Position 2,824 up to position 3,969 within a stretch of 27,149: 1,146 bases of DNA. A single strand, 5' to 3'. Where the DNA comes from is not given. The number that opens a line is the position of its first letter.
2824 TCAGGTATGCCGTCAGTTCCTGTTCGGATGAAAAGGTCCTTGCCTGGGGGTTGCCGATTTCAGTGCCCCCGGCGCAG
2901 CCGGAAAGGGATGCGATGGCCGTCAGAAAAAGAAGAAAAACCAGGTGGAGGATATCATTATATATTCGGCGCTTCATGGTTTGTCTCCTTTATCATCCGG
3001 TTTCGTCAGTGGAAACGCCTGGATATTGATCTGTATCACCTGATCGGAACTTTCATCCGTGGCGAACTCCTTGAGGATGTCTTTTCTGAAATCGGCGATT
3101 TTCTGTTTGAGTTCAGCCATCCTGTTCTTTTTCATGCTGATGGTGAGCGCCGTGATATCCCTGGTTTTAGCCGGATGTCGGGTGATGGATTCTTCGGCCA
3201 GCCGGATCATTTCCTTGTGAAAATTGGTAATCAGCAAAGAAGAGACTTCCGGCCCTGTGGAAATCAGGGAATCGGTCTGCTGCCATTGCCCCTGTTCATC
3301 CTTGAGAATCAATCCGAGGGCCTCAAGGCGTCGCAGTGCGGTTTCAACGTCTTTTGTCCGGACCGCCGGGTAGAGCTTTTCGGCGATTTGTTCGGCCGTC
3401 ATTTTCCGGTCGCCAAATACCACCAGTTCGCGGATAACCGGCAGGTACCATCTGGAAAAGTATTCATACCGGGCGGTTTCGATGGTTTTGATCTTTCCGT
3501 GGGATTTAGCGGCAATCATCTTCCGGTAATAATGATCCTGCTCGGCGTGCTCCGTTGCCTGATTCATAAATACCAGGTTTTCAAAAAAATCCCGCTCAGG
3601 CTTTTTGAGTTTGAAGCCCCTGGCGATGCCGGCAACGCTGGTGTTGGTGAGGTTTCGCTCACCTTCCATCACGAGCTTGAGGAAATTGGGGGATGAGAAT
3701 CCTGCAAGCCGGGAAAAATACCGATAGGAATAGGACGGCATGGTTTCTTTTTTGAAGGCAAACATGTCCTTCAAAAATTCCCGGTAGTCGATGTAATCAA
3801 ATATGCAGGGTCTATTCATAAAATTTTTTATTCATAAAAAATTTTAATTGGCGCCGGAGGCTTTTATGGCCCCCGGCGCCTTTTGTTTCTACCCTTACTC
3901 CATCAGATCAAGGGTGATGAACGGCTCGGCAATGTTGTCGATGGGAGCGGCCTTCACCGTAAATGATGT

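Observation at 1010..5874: Duplicated secreted beta-propeller lipoproteins bracketing a TIGR02147-like gene: a conserved-unknown secreted-protein/partner module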

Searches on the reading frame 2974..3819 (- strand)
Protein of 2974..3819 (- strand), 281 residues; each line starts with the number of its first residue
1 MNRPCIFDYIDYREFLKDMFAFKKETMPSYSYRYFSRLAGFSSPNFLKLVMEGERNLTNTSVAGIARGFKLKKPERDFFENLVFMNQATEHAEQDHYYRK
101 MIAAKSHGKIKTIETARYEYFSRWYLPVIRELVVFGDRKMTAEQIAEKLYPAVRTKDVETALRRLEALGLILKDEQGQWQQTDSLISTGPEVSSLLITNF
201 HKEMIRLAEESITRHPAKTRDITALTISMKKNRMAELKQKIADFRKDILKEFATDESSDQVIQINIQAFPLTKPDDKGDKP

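Call 3: search_protein_families(library=pfam, proteins=[window:2974-3819:-], max_evalue=0.01)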
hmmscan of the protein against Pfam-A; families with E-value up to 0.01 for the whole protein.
window:2974-3819:- (281 aa): 1 family
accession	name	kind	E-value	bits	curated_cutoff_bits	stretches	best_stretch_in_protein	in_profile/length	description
PF14394.12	DUF4423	-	1.5e-37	129.4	30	1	105-271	2-165/165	Domain of unknown function (DUF4423)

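Call 4: search_protein_families(library=ncbifam, proteins=[window:2974-3819:-], max_evalue=0.01)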
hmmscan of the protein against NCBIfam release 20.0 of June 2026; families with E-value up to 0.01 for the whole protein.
window:2974-3819:- (281 aa): 1 family
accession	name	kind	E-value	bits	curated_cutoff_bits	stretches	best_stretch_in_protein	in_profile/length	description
TIGR02147.1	Fsuc_second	paralog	1.6e-81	273.8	50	1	6-273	4-271/272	TIGR02147 family protein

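Call 10: find_homologous_proteins(query=window:2974-3819:-, max_evalue=0.001)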
Query window:2974-3819:- (281 aa): 425 proteins with E <= 0.001 among 1973 candidates; the best 120 are listed.
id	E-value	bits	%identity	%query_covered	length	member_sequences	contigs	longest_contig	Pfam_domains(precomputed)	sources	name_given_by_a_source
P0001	5.1e-179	611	97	100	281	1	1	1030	PF14394.13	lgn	-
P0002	2.4e-175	599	95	100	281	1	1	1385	PF14394.13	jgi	jgi:uncharacterized protein (TIGR02147 family)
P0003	1.8e-172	590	93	100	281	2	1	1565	PF14394.13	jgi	jgi:uncharacterized protein (TIGR02147 family)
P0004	9.6e-169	578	100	94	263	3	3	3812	PF14394.13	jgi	jgi:uncharacterized protein (TIGR02147 family)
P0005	2.1e-168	576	90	100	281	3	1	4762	PF14394.13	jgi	jgi:uncharacterized protein (TIGR02147 family)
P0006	1.3e-157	541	84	100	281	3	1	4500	PF14394.13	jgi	jgi:uncharacterized protein (TIGR02147 family)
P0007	1.2e-152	525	90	93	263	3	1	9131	PF14394.13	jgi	jgi:uncharacterized protein (TIGR02147 family)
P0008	5.9e-151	519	80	100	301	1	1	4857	PF14394.13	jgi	jgi:uncharacterized protein (TIGR02147 family)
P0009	5.8e-150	516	80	100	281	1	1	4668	PF14394.13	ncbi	-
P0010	7.8e-149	512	79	100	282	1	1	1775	PF14394.13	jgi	-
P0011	6.8e-139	480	81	94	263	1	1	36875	PF14394.13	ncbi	-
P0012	1.2e-134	466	74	99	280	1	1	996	PF14394.13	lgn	-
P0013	1.6e-129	449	71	99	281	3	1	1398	PF14394.13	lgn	-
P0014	5.0e-128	444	70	99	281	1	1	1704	PF14394.13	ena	-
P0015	4.2e-125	435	68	100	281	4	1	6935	PF14394.13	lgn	-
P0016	3.5e-121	422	66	100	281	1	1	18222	PF14394.13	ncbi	-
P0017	3.2e-120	419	64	100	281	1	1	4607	PF14394.13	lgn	-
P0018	3.7e-120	418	68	98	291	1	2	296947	PF14394.13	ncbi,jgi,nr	ncbi:MAG: TIGR02147 family protein [Desulfobacteraceae bacterium]|nr:MAG: TIGR02147 family protein [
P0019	4.0e-120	418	66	100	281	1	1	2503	PF14394.13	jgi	jgi:uncharacterized protein (TIGR02147 family)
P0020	9.0e-118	411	65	100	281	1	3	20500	PF14394.13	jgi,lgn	-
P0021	1.8e-117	410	65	100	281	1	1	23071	PF14394.13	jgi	jgi:uncharacterized protein (TIGR02147 family)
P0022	4.5e-116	405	65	97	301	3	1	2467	PF14394.13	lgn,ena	-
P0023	7.7e-116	404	65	99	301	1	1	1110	PF14394.13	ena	-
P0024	1.4e-115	403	64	100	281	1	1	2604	PF14394.13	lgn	-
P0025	2.1e-115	403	63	99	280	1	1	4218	PF14394.13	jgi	jgi:uncharacterized protein (TIGR02147 family)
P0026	3.4e-115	402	63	100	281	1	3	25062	PF14394.13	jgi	-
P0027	7.6e-115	401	63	100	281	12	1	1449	PF14394.13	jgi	jgi:uncharacterized protein (TIGR02147 family)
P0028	7.6e-115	401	64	97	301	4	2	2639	PF14394.13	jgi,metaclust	metaclust:\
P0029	1.2e-114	400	63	99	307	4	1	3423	PF14394.13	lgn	-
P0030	1.3e-114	400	65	98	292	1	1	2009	PF14394.13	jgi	-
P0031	2.0e-114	400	62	99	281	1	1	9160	PF14394.13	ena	-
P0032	1.3e-113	397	65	97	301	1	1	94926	PF14394.13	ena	-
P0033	3.4e-108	379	61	99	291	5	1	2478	PF14394.13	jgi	-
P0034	4.0e-108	379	59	100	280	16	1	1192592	PF14394.13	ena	-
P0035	1.7e-107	377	65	94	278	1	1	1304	PF14394.13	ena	-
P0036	5.3e-106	372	63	93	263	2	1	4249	PF14394.13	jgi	-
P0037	5.9e-106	372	64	93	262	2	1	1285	PF14394.13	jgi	jgi:uncharacterized protein (TIGR02147 family)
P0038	1.1e-105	371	64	93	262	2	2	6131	PF14394.13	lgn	-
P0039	1.3e-105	371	63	93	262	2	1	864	PF14394.13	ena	-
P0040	1.8e-105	370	58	97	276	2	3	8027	PF14394.13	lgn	-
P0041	1.8e-104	367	65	90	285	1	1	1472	PF14394.13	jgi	-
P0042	1.7e-103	364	59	98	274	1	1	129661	PF14394.13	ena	-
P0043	1.8e-103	364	60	97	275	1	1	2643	PF14394.13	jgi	jgi:uncharacterized protein (TIGR02147 family)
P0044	3.1e-103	363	60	97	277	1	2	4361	PF14394.13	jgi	-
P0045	3.3e-103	363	59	97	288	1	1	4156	PF14394.13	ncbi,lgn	-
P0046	1.0e-102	361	58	97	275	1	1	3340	PF14394.13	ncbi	-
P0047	3.8e-102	359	62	93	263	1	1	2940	PF14394.13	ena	-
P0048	4.0e-102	359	59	97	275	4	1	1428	PF14394.13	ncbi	-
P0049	4.3e-102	359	59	97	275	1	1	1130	PF14394.13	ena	-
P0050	1.7e-101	357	95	62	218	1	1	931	PF14394.13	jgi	-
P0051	5.0e-101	356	58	97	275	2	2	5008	PF14394.13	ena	-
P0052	5.0e-101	356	59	97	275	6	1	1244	PF14394.13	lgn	-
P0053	5.4e-101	356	58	97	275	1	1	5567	PF14394.13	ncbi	-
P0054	1.6e-100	354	61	93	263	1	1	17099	PF14394.13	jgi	-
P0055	5.4e-100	352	57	97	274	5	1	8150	PF14394.13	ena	-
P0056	9.5e-100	351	54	99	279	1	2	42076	PF14394.13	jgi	-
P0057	1.5e-99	351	57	96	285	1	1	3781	PF14394.13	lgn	-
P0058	2.3e-99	350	57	99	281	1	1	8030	PF14394.13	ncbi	-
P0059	2.3e-99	350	57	97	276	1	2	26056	PF14394.13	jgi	jgi:uncharacterized protein (TIGR02147 family)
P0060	4.4e-99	349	58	98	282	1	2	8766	PF14394.13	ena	-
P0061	6.2e-99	349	56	99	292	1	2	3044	PF14394.13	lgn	-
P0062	1.0e-98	348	56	96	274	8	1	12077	PF14394.13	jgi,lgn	jgi:uncharacterized protein (TIGR02147 family)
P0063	1.3e-98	348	56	99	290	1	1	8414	PF14394.13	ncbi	-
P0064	3.0e-98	347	57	98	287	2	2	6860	PF14394.13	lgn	-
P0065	3.1e-98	346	56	99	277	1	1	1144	PF14394.13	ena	-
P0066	3.2e-98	346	58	97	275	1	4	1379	PF14394.13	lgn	-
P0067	3.8e-98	346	59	96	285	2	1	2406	PF14394.13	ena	-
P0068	7.4e-98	345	56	97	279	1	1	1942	PF14394.13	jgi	jgi:uncharacterized protein (TIGR02147 family)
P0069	8.8e-98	345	55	100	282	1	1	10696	PF14394.13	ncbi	-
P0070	1.0e-97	345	55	96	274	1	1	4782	PF14394.13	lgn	-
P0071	1.4e-97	344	56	96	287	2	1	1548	PF14394.13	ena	-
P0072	1.6e-97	344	56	99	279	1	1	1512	PF14394.13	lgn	-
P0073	2.1e-97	344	56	98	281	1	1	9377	PF14394.13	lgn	-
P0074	2.2e-97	344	54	97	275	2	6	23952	PF14394.13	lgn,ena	-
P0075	2.9e-97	343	58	96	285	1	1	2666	PF14394.13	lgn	-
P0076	4.2e-97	343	57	98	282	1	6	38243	PF14394.13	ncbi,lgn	-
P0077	6.4e-97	342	54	100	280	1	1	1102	PF14394.13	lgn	-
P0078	8.5e-97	342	54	98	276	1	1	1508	PF14394.13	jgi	jgi:uncharacterized protein (TIGR02147 family)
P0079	8.7e-97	342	57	97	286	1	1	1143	PF14394.13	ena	-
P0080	1.1e-96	341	57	97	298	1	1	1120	PF14394.13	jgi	jgi:uncharacterized protein (TIGR02147 family)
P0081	1.2e-96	341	57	97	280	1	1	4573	PF14394.13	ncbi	-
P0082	1.2e-96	341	57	97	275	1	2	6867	PF14394.13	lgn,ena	-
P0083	1.7e-96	341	58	98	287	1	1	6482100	PF14394.13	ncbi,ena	-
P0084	1.7e-96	341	57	97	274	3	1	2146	PF14394.13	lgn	-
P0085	5.6e-96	339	55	98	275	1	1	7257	PF14394.13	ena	-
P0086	5.9e-96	339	55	99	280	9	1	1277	PF14394.13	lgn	-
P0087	7.2e-96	339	56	97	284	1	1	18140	PF14394.13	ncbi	-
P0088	7.2e-96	339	55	99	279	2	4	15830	PF14394.13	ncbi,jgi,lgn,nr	ncbi:MAG: TIGR02147 family protein [Desulfococcaceae bacterium]|jgi:uncharacterized protein (TIGR021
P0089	7.7e-96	339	54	100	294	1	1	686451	PF14394.13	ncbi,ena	-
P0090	1.0e-95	338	57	96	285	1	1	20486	PF14394.13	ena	-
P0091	3.3e-95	337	54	96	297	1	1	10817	PF14394.13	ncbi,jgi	jgi:uncharacterized protein (TIGR02147 family)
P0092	7.3e-95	335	54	97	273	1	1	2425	PF14394.13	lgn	-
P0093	9.3e-95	335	56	97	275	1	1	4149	PF14394.13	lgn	-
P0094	1.3e-94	335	55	98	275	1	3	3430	PF14394.13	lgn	-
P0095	1.6e-94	334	55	97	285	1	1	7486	PF14394.13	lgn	-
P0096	2.7e-94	334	57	97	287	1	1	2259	PF14394.13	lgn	-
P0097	3.2e-94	333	55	99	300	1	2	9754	PF14394.13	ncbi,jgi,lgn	ncbi:MAG: TIGR02147 family protein [Desulfobacteraceae bacterium]|jgi:uncharacterized protein (TIGR0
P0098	5.3e-94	333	54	97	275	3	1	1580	PF14394.13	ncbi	-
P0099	6.3e-94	332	54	97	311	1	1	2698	PF14394.13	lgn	-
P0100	7.7e-94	332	54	98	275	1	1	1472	PF14394.13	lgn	-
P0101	8.1e-94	332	52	96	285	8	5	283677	PF14394.13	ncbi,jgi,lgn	jgi:uncharacterized protein (TIGR02147 family)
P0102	1.0e-93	332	54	98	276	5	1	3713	PF14394.13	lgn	-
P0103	1.3e-93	331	55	98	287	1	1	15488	PF14394.13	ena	-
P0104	1.4e-93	331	56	97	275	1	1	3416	PF14394.13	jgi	jgi:uncharacterized protein (TIGR02147 family)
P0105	1.5e-93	331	55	98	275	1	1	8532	PF14394.13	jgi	-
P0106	1.9e-93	331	55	97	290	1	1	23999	PF14394.13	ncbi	-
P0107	1.9e-93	331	55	97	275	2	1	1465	PF14394.13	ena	-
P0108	2.1e-93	331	55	97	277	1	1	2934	PF14394.13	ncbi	-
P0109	2.8e-93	330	56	96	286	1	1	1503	PF14394.13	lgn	-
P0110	3.0e-93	330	54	97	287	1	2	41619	PF14394.13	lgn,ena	-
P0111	3.6e-93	330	53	97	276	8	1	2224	PF14394.13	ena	-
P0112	5.0e-93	329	54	97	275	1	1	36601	PF14394.13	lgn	-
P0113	5.1e-93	329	55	97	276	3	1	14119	PF14394.13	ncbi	-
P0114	5.7e-93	329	55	98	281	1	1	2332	PF14394.13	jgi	-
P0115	6.5e-93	329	54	99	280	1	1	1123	PF14394.13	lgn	-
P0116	8.2e-93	329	54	97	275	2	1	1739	PF14394.13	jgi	jgi:uncharacterized protein (TIGR02147 family)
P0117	8.3e-93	329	54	97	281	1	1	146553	PF14394.13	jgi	jgi:uncharacterized protein (TIGR02147 family)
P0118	9.1e-93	329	52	99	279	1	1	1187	PF14394.13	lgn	-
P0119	9.5e-93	329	52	99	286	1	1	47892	PF14394.13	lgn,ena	-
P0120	1.0e-92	328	53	97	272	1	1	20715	PF14394.13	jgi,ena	-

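Call 15: find_encoding_contigs(protein=P0018, flank=8000, max_places=3)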
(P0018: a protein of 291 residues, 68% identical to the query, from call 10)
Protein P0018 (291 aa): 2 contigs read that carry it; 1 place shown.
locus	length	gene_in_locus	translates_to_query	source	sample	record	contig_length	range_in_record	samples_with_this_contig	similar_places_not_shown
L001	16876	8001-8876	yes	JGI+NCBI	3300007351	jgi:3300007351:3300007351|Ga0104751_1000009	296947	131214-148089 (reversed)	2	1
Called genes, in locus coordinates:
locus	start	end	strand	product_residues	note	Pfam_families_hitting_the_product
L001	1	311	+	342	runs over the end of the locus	PF14238:DUF4340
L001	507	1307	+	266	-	PF00551:Formyl_trans_N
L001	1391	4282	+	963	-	PF04313:HSDR_N (weak), PF02384:N6_Mtase (weak), PF20473:MmeI_Mtase, PF01170:UPF0020 (faint), PF07669:Eco57I, PF02384:N6_Mtase (weak), PF12950:TaqI_C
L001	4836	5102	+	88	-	PF04014:MazE_antitoxin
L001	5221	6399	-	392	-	PF01963:TraB_PrgY_gumN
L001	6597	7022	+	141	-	-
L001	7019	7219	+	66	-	-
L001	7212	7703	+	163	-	PF01814:Hemerythrin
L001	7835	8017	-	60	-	-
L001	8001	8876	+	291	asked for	PF14394:DUF4423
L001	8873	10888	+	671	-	PF09826:Beta_propel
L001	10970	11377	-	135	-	PF01850:PIN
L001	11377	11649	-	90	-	-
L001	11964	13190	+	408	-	PF25371:DUF7884 (weak), PF02353:CMAS, PF13489:Methyltransf_23 (faint), PF08242:Methyltransf_12 (weak)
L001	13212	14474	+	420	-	PF01266:DAO (faint), PF03486:HI0933_like (faint), PF13450:NAD_binding_8, PF01593:Amino_oxidase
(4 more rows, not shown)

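Call 16: find_encoding_contigs(protein=P0083, flank=8000, max_places=3)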
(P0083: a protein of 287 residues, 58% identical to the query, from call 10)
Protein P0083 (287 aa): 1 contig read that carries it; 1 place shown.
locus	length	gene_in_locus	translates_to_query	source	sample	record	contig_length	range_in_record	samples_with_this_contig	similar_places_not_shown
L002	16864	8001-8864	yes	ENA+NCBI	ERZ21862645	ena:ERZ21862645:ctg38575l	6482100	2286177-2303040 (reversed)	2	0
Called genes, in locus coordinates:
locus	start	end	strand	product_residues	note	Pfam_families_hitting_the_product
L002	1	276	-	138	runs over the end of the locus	-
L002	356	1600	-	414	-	-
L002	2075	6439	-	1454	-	PF09832:DUF2059 (weak), PF00515:TPR_1 (faint), PF07719:TPR_2 (faint), PF13428:TPR_14 (faint), PF13432:TPR_16 (faint), PF14559:TPR_19 (faint), PF12969:DUF3857, PF01841:Transglut_core (faint)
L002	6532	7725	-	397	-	PF07690:MFS_1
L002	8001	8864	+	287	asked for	PF14394:DUF4423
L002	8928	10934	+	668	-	PF08309:LVIVD (faint), PF09826:Beta_propel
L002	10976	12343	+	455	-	PF00079:Serpin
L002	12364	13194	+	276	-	PF12690:BsuPI, PF13860:FlgD_ig (faint)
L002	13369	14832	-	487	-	PF13623:SurA_N_2, PF13624:SurA_N_3, PF13145:Rotamase_2, PF00639:Rotamase, PF13616:Rotamase_3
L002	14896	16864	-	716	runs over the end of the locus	PF00664:ABC_membrane, PF00005:ABC_tran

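Call 17: find_encoding_contigs(protein=P0034, flank=8000, max_places=3)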
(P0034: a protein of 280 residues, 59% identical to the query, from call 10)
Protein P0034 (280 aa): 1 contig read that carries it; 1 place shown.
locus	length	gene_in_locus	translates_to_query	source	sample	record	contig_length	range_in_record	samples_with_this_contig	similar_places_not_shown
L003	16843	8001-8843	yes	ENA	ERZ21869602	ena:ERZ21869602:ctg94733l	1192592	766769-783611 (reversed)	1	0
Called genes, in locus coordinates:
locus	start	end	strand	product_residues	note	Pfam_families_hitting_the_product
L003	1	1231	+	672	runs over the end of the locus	PF00005:ABC_tran, PF13476:AAA_23 (faint), PF13555:AAA_29 (faint), PF13304:AAA_21 (faint), PF00005:ABC_tran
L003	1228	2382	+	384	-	PF12679:ABC2_membrane_2, PF12698:ABC2_membrane_3, PF01061:ABC2_membrane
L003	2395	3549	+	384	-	PF12679:ABC2_membrane_2, PF12698:ABC2_membrane_3, PF01061:ABC2_membrane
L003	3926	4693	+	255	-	-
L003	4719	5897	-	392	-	PF01963:TraB_PrgY_gumN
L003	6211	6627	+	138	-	-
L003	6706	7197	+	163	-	PF01814:Hemerythrin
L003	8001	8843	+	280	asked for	PF14394:DUF4423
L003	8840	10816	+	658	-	PF09826:Beta_propel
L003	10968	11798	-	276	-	-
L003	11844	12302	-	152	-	PF14539:DUF4442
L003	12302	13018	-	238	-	PF08713:DNA_alkylation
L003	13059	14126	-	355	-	PF04015:DUF362, PF14697:Fer4_21 (faint), PF12797:Fer4_2 (faint), PF12837:Fer4_6 (weak), PF13237:Fer4_10, PF00037:Fer4, PF12838:Fer4_7 (weak)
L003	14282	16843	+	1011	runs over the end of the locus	PF05170:AsmA, PF05359:DUF748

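Call 20: search_solved_structures(query=window:2974-3819:-, max_evalue=1)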
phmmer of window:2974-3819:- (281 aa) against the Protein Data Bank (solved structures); distinct sequences matched with E-value up to 1: 0.

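Call 22: search_protein_representatives(protein=window:2974-3819:-)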
Query: 281 residues. Proteins with E-value up to 0.001 (for the whole library): 11586; up to 1e-10: 6243; up to 1e-30: 1291. The best 150 are listed.
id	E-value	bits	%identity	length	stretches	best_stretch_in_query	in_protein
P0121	2.2e-80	286.3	49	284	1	2-273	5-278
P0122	9.1e-75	267.9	45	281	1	1-275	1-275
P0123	5.0e-74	265.5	58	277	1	2-213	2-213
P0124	7.3e-70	251.8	43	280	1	3-274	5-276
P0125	2.2e-63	230.6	40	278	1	3-274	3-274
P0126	1.7e-62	227.7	39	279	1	6-279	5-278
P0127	1.8e-62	227.6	40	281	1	6-277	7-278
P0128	3.9e-62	226.5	40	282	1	6-274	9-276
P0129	1.2e-61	224.9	43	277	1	5-273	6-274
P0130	2.3e-61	224.0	38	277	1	1-273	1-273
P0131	2.4e-61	223.9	39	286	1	2-276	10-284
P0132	4.2e-61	223.1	39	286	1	2-277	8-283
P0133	1.1e-60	221.8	42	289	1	2-274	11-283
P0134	7.6e-60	219.0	39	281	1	2-273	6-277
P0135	3.2e-59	216.9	40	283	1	4-273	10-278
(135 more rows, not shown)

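Call 31: find_related_loci(query=A1, collection=genome_contigs, flank=10000)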
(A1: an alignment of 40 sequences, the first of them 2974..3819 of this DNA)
Query A1 (281 aa) in genome_contigs; peptide patterns used: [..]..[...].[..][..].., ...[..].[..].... (x = any residue, [..] = any of these).
599 stretches matched a pattern (row limit reached: there are more); 540 encode a relative of the query (tblastn E <= 1e-3); the best 80 are kept; 80 distinct loci.
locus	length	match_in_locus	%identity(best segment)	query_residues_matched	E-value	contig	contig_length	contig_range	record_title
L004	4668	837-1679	80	1-281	4e-162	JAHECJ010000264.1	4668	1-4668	MAG: Desulfococcus sp. isolate Ww167 NODE_60421_length_4668_cov_2.139213, whole genome shotgun sequence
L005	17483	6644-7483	66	1-280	1e-129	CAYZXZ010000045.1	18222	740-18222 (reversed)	MAG TPA_asm: uncultured Desulfobacteraceae bacterium isolate SRP257756_co1_63 genome assembly, contig: NODE_2563_length_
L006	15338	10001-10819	67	1-273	2e-126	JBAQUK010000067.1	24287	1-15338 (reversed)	MAG: Desulfosalsimonadaceae bacterium isolate MFD12006_ilm_asm_bin16 k127_17955, whole genome shotgun sequence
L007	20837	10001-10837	59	1-280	1e-115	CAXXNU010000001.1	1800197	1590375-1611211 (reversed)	MAG: Desulfobacterales bacterium isolate 6d091e9b-094b-40f3-8738-6f7f297dc317 genome assembly, contig: contig_1, whole g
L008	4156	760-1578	59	1-273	1e-111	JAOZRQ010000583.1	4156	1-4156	MAG: Desulfobacterales bacterium isolate GMC6.concoct.52 GMC6_36020_length_4156_cov_12.242868, whole genome shotgun sequ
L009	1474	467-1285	59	1-273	1e-117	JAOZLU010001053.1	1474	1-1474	MAG: Desulfobacterales bacterium isolate GMC2_bin_2_sub GMC2_37057_length_1474_cov_40.840733, whole genome shotgun seque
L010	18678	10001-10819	54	1-273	2e-105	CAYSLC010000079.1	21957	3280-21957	MAG TPA_asm: uncultured Desulfobacteraceae bacterium isolate binchicken_co15_57 genome assembly, contig: NODE_1203_lengt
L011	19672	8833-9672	55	1-280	7e-105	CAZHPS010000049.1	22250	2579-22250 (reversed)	MAG TPA_asm: uncultured Desulfobacterales bacterium isolate binchicken_co113_226 genome assembly, contig: NODE_2596_leng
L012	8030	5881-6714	57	3-281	6e-105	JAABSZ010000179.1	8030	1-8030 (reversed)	MAG: Desulfobacteraceae bacterium isolate S20.Bin068 Scaffold_176, whole genome shotgun sequence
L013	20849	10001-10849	54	1-280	1e-104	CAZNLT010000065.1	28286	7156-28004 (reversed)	MAG TPA_asm: uncultured Desulfobacterales bacterium isolate binchicken_co8_349 genome assembly, contig: NODE_2274_length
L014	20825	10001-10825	58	1-275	8e-105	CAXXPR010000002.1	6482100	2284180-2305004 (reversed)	MAG: Desulfatiglandales bacterium isolate a8f5a47d-4dac-4919-b032-e1fff6f47f18 genome assembly, contig: contig_2, whole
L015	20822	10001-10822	57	4-277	6e-105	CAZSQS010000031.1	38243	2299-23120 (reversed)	MAG TPA_asm: uncultured Smithella sp. isolate SRP263991_co2_36 genome assembly, contig: NODE_946_length_38243_cov_25.837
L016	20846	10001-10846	54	1-281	4e-104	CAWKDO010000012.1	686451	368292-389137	MAG: uncultured delta proteobacterium isolate MFD03899.bin.2.34 genome assembly, contig: contig_8350, whole genome shotg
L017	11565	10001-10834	55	1-278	3e-104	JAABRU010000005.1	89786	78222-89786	MAG: Desulfobacteraceae bacterium isolate S08.Bin136 Scaffold_36_1, whole genome shotgun sequence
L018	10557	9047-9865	55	1-273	9e-104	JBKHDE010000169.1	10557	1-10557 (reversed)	MAG: Desulfococcaceae bacterium isolate D1M03_4 NODE_3714_length_10557_cov_7.797753, whole genome shotgun sequence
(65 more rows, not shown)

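Call 36: predict_structure(alignment_id=A1)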
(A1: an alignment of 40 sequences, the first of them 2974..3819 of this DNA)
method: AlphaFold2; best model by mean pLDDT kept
length: 281 residues; sequences in the alignment: 40
mean_pLDDT: 76.1   pTM: 0.55
mean pLDDT of the five models: 76.1, 74.5, 74.2, 73.8, 73.0
residues with pLDDT >= 90: 76; 70-90: 111; 50-70: 70; < 50: 24
segments of 3 or more residues with pLDDT < 50: 183-192, 194-196, 271-273, 275-281
pLDDT, mean of each block of 10 residues (from residue 1): 86 94 93 95 94 92 96 94 89 81 68 67 72 76 81 83 81 86 50 50 61 54 58 81 79 69 60 42 33
secondary structure, 60 per line:
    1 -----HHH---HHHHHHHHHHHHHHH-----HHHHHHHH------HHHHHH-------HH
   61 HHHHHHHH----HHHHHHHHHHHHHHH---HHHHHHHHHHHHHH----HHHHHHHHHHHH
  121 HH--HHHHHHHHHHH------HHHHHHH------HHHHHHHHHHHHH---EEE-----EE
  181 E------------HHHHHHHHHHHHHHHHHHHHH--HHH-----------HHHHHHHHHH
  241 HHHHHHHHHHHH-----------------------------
elements in order: H12-26 H32-39 H46-51 H59-68 H73-87 H91-104 H109-122 H125-135 H142-148 H155-167 E171-173 E179-181 H194-214 H231-252

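Call 43: search_protein_families(library=pfam, alignment_id=A4, max_evalue=0.001)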
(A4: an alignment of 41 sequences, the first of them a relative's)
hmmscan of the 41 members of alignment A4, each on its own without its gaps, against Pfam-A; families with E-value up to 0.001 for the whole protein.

A. member 1, L042:3554-4396:+ (280 aa): 0 families

B. families by the number of members that match (of 41 scanned): 23 families
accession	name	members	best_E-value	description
PF13620.12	CarboxypepD_reg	2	6.7e-09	Carboxypeptidase regulatory-like domain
PF13418.12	Kelch_4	1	1.4e-47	Galactose oxidase, central domain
PF01344.31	Kelch_1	1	3.6e-43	Kelch motif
PF13964.12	Kelch_6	1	1.5e-41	Kelch motif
PF07646.21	Kelch_2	1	5.8e-35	Kelch motif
PF13415.12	Kelch_3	1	5e-29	Galactose oxidase, central domain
PF24981.1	Beta-prop_ATRN-LZTR1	1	1.4e-25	Attractin/LZTR1 beta-propeller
PF25210.1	Kelch_FKB95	1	6.4e-25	FKB95, Kelch-repeats domain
PF24681.1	Kelch_KLHDC2_KLHL20_DRC7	1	7.8e-25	KLHDC2/KLHL20/DRC7 Kelch-repeats domain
PF13385.13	Laminin_G_3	1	7.8e-18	Concanavalin A-like lectin/glucanases superfamily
PF07250.17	Glyoxal_oxid_N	1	4.2e-14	Glyoxal oxidase N-terminus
PF10102.14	DUF2341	1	1.4e-10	Domain of unknown function (DUF2341)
PF24996.1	NANM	1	2e-08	N-acetylneuraminate epimerase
PF13290.12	CHB_HEX_C_1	1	2.2e-07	Chitobiase/beta-hexosaminidase C-terminal domain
PF02415.23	Chlam_PMP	1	2.2e-07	Chlamydia polymorphic membrane protein (Chlamydia_PMP) repeat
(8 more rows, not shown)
